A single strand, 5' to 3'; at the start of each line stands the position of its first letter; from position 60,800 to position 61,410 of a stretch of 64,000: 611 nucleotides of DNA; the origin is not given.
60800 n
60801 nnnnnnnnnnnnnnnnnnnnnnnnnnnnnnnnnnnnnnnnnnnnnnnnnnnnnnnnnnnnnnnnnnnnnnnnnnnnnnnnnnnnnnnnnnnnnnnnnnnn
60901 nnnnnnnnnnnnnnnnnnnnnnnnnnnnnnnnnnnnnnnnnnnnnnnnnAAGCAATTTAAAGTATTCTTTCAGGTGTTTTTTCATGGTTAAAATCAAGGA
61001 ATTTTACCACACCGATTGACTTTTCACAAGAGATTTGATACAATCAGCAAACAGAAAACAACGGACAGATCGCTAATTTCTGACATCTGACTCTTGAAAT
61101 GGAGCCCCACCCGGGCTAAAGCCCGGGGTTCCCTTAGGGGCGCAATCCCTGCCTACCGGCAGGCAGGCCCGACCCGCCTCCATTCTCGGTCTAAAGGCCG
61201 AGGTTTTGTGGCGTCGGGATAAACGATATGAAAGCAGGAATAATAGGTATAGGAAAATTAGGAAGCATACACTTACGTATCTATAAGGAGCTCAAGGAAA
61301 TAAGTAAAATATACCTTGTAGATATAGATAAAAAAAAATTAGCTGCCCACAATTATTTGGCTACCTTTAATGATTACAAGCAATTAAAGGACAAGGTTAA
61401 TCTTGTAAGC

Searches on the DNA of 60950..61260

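Call 15: search_rna_families(source=window, start=60950, end=61260, threshold=evalue, max_evalue=10)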
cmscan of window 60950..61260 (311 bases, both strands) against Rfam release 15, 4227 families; matches with E-value up to 10: 4.
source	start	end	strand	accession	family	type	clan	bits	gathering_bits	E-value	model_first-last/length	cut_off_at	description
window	61089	61181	-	RF00062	HgcC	Gene;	-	18.6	50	0.029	1-130/130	no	HgcC family RNA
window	61084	61186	-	RF02621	BSnc120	Gene; sRNA;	-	16.1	114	0.72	1-88/88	no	Brucella sRNA 120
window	61084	61138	-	RF02136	HTT-AS1_3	Gene; lncRNA;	-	11.7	70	6.9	1-60/60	no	HTT antisense RNA 1 conserved region 3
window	61110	61127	-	RF02784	SorX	Gene; sRNA;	-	11.6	46.6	4.3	48-66/73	no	Singlet oxygen resistance RNA X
